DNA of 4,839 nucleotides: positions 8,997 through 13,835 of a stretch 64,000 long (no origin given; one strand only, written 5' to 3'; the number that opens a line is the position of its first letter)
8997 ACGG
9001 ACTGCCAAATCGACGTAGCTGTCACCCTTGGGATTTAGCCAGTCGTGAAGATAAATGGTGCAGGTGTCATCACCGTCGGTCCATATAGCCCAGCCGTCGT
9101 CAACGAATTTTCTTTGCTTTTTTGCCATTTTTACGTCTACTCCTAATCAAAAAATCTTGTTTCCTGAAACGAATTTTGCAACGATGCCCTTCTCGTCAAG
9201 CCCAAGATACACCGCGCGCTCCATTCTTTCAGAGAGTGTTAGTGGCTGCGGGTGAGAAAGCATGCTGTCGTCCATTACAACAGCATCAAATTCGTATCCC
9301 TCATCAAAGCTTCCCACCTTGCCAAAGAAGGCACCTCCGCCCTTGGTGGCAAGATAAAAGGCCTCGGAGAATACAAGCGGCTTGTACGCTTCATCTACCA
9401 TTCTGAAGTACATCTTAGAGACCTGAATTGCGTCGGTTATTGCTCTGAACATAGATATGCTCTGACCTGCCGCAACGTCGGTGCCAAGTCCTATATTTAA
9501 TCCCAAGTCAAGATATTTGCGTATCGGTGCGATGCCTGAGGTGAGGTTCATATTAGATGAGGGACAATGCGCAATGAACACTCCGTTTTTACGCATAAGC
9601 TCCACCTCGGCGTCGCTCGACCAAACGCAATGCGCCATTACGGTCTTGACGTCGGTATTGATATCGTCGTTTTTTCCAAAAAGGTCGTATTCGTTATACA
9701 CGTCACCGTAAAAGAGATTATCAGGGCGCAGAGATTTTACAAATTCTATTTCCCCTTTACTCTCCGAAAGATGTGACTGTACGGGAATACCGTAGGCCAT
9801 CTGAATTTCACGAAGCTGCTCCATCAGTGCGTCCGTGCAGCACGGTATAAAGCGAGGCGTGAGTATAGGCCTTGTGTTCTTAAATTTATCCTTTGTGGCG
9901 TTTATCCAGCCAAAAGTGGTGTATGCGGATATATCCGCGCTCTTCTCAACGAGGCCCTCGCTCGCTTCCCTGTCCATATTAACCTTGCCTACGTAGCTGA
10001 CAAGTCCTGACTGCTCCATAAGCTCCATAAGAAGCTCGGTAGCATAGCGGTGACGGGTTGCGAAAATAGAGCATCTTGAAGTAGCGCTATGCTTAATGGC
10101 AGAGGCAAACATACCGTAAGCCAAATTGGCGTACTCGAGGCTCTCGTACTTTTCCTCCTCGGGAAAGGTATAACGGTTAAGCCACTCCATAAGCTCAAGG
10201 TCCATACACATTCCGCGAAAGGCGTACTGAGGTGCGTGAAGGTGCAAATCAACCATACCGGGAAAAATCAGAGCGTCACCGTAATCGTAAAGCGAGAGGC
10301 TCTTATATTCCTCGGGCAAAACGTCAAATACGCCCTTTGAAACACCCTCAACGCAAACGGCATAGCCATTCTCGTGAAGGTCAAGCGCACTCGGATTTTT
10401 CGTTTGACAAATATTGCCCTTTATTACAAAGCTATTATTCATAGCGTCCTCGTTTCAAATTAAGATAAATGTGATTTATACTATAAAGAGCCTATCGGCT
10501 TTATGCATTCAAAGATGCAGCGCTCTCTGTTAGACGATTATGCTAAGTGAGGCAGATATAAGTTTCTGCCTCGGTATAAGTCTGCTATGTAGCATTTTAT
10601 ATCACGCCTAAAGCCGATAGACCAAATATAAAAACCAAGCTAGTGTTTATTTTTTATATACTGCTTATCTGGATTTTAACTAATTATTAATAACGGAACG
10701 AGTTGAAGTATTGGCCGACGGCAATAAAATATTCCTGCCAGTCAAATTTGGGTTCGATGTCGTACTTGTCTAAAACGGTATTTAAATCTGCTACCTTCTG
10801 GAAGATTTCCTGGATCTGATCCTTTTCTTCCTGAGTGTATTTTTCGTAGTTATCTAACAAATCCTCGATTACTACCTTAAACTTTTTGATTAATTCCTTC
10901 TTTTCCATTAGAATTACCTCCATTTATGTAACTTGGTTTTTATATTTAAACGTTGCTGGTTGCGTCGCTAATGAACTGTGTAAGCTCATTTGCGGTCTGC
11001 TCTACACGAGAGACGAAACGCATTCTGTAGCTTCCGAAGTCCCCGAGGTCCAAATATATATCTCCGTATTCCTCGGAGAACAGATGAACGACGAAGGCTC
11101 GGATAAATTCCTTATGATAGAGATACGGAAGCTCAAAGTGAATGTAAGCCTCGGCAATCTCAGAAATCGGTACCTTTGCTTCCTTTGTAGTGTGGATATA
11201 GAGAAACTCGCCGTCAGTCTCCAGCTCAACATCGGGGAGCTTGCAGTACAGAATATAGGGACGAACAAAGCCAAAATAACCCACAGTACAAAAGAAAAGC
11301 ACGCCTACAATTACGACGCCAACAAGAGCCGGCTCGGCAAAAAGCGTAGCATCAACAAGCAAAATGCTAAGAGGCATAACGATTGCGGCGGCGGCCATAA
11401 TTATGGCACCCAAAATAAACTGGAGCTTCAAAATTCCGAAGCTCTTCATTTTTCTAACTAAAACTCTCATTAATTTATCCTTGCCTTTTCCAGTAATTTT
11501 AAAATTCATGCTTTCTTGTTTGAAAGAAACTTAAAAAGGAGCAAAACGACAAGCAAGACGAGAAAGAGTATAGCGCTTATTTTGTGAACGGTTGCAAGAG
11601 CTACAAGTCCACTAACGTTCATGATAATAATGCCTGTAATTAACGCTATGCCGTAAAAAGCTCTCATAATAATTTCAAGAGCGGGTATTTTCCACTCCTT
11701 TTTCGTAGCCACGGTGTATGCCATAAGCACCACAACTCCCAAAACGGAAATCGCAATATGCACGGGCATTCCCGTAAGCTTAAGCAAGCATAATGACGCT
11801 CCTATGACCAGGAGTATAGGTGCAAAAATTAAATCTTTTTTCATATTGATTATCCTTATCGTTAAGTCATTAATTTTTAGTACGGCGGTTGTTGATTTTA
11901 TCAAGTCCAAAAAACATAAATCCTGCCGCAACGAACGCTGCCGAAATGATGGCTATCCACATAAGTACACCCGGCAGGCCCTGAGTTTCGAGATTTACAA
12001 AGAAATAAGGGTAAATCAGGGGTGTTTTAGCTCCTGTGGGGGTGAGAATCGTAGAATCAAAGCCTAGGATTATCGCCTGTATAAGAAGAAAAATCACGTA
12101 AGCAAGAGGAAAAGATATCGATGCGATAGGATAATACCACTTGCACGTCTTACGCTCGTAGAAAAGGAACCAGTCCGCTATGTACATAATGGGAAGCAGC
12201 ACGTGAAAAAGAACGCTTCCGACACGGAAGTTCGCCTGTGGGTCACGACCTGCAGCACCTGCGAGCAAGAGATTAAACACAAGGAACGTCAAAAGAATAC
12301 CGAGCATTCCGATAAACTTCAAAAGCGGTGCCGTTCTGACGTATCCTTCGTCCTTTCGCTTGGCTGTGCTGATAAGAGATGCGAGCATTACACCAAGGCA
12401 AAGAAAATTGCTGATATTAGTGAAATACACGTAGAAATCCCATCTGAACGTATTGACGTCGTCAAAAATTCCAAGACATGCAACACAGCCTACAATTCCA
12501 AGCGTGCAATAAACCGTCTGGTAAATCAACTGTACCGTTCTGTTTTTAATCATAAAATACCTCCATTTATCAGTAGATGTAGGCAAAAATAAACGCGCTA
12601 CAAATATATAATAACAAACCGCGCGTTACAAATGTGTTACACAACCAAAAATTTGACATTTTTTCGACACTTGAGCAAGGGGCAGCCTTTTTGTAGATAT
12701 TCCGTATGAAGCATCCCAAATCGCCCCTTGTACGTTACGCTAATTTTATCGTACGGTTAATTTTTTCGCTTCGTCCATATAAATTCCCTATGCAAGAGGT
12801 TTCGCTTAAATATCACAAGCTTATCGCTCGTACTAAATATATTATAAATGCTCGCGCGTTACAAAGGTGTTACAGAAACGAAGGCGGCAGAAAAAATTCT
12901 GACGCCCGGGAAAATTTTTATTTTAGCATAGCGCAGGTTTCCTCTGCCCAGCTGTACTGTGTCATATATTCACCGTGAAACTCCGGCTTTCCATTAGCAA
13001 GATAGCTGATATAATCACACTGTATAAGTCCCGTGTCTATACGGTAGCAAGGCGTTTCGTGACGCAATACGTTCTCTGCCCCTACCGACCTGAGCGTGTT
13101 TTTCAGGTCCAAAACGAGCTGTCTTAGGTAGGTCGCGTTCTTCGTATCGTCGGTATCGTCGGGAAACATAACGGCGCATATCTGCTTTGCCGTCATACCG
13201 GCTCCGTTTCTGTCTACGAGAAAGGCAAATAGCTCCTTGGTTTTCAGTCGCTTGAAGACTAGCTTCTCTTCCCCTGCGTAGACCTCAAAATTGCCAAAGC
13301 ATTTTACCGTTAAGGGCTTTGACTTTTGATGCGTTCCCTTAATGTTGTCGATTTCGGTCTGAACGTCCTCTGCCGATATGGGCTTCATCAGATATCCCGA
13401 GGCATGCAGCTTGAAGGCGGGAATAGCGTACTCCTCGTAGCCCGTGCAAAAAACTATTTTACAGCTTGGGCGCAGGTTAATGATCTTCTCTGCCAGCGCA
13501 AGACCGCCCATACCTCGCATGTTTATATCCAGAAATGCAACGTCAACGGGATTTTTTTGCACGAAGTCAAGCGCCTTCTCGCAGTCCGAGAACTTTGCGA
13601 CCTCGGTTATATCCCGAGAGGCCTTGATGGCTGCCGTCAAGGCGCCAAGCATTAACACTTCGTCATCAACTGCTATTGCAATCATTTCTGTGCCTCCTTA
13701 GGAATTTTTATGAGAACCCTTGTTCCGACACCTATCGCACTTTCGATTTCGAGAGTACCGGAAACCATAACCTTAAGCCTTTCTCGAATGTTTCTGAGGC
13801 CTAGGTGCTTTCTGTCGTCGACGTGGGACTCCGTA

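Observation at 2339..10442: Eight-gene operon linking a partner-switching module to a (p)ppGpp hydrolase, an APH-like kinase and guanine deaminase, with no sigma factor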

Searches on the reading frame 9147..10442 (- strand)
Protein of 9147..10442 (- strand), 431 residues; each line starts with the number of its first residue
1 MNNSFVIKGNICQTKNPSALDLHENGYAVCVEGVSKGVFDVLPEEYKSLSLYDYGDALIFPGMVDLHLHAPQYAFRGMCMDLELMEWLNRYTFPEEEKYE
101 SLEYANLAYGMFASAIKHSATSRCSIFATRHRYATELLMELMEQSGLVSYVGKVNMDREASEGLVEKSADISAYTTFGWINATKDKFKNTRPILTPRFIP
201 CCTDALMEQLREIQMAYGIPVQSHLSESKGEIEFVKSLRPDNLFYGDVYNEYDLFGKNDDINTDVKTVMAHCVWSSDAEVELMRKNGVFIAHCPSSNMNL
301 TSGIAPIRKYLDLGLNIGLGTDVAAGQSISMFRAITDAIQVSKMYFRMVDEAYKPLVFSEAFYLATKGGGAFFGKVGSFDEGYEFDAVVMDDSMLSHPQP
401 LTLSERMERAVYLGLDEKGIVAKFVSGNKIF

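Call 3: search_protein_families(library=pfam, proteins=[window:9147-10442:-], max_evalue=0.01)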
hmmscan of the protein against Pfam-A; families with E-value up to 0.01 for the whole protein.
window:9147-10442:- (431 aa): 2 families
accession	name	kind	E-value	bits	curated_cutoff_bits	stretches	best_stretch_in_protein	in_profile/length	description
PF01979.26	Amidohydro_1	-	3.1e-44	152.1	25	1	59-409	2-323/345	Amidohydrolase family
PF07969.17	Amidohydro_3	-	1.1e-06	28.9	29.7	1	262-400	304-454/472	Amidohydrolase family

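Call 4: search_protein_families(library=ncbifam, proteins=[window:9147-10442:-], max_evalue=0.01)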
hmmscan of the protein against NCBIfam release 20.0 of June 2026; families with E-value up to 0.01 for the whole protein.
window:9147-10442:- (431 aa): 26 families (the best 25 are shown)
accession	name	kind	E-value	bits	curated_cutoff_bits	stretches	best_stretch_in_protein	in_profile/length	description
TIGR02967.1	guan_deamin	equivalog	5.2e-90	302.3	375.4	1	40-425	24-399/401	guanine deaminase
NF006679.0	PRK09228.1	subfamily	5.6e-75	252.7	351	1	13-395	19-390/433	guanine deaminase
NF005557.0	PRK07228.1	equivalog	6.4e-52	176.7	522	1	55-428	50-410/445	5'-deoxyadenosine deaminase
NF006252.0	PRK08393.1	equivalog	1.8e-37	129.4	617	1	53-401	46-372/424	N-ethylammeline chlorohydrolase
NF004701.0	PRK06038.1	equivalog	3.8e-36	124.7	609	1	51-393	47-368/432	N-ethylammeline chlorohydrolase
NF006549.0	PRK09045.1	equivalog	2.7e-31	108.7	540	1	47-396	53-384/444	TRZ/ATZ family hydrolase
NF006055.0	PRK08203.1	equivalog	1.7e-28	99.4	532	1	40-394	41-394/455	8-oxoguanine deaminase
NF004995.0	PRK06380.1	subfamily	5e-23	81.7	567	1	53-392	46-362/418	metal-dependent hydrolase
NF012037.0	PRK15493.1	equivalog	6e-22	78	779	1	44-412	42-391/435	bifunctional S-methyl-5'-thioadenosine deaminase/S-adenosylhomocysteine deaminase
NF005211.0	PRK06687.1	equivalog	7.6e-22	77.7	703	1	51-400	48-381/419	TRZ/ATZ family protein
NF005540.0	PRK07203.1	equivalog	5.8e-19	68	444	1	25-427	21-410/444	putative aminohydrolase SsnA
NF009059.0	PRK12393.1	equivalog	2.1e-18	66.3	543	1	52-391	53-395/460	amidohydrolase family protein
TIGR03314.1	Se_ssnA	subfamily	7e-17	61.4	455.5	1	37-427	34-409/441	putative selenium metabolism protein SsnA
NF004801.0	PRK06151.1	subfamily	3e-16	59.3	416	1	190-391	207-402/491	chlorohydrolase family protein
NF006056.0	PRK08204.1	subfamily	4.4e-12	45.5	391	1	266-393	246-382/449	hypothetical protein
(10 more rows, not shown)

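Call 29: search_protein_families(library=padloc, proteins=[window:9147-10442:-], max_evalue=0.01)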
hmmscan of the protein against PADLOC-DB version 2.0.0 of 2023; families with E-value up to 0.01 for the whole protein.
window:9147-10442:- (431 aa): 0 families

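Call 35: search_solved_structures(query=window:9147-10442:-, max_evalue=1e-10, show_alignments=1)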
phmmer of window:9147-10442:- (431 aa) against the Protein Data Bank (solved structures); distinct sequences matched with E-value up to 1e-10: 16.
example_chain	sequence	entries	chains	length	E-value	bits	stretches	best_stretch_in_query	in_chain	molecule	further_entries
2i9u_A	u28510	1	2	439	1.2e-114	386.8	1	5-431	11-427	Cytosine/guanine deaminase related protein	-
2uz9_A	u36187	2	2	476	1.7e-63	218.2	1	58-402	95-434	GUANINE DEAMINASE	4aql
3e0l_A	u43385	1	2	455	9e-59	202.7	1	58-402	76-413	Guanine deaminase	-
6oh9_A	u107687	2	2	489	7.3e-55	189.8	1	56-393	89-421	Yeast Guanine Deaminase | Probable guanine deaminase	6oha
6ohb_A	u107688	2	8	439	2.8e-51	178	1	49-427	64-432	Guanine deaminase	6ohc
2ood_A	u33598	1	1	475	8.9e-31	110.5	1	18-394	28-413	Blr3880 protein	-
4f0r_A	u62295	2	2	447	2.6e-22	82.6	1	266-396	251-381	5-methylthioadenosine/S-adenosylhomocysteine deaminase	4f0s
4dzh_A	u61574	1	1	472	1.8e-19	73.3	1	52-401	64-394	AMIDOHYDROLASE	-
3lnp_A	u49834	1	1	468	2.5e-19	72.8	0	217-396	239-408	Amidohydrolase family Protein OLEI01672_1_465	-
1p1m_A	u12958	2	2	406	1.3e-18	70.4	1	245-393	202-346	Hypothetical protein TM0936 | Uncharacterized protein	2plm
1j6p_A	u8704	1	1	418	1.4e-18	70.3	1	245-393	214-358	METAL-DEPENDENT HYDROLASE OF CYTOSINEDEMANIASE/CHLOROHYDROLASE FAMILY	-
3hpa_A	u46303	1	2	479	6.9e-16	61.5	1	42-385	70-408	AMIDOHYDROLASE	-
7ww2_A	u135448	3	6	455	8.2e-16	61.2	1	206-391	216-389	8-oxoguanine deaminase | Hydroxydechloroatrazine ethylaminohydrolase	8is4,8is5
4dyk_A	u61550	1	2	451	8.4e-15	57.9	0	279-397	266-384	AMIDOHYDROLASE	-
4gbd_A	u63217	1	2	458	8.9e-15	57.8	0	279-397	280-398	Putative uncharacterized protein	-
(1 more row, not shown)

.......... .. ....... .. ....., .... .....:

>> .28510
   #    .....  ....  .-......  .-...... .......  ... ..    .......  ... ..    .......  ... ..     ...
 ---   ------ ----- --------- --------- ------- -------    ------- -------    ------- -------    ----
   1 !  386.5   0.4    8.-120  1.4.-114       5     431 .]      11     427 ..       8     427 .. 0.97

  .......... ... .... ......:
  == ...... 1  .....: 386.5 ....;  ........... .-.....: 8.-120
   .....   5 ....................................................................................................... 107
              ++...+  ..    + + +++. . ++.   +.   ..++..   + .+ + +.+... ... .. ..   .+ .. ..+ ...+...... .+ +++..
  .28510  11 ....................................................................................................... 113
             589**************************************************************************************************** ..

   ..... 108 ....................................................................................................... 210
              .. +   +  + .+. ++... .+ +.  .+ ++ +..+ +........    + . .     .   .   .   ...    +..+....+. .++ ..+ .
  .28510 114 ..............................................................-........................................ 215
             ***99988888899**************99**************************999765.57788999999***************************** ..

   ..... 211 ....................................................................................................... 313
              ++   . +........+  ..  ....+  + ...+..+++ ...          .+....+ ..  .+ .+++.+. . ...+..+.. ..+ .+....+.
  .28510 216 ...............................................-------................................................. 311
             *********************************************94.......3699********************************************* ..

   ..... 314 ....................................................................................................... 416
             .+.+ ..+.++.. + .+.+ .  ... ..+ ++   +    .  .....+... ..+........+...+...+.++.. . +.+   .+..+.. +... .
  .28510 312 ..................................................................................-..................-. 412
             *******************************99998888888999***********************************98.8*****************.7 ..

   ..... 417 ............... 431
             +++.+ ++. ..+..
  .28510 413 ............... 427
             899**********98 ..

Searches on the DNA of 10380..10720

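Call 50: search_rna_families(source=window, start=10380, end=10720, threshold=evalue, max_evalue=1)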
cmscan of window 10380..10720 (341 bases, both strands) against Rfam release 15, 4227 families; matches with E-value up to 1: 0.
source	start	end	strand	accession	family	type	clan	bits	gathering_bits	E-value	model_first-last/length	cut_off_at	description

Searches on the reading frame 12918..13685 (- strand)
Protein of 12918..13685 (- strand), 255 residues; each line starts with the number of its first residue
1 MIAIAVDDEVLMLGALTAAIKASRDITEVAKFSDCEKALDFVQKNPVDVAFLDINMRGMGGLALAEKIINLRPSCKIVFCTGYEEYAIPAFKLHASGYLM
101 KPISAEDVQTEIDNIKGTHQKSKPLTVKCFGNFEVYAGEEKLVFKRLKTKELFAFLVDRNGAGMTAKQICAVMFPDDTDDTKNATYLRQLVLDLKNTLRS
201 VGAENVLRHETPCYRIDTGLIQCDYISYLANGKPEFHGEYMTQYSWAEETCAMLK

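Call 34: search_protein_families(library=pfam, proteins=[window:12918-13685:-], max_evalue=0.001)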
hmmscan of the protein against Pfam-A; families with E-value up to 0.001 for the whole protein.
window:12918-13685:- (255 aa): 1 family
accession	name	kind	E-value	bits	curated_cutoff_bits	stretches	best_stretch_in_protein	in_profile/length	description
PF00072.30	Response_reg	-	7.2e-22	78.1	30.2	1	5-112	3-110/111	Response regulator receiver domain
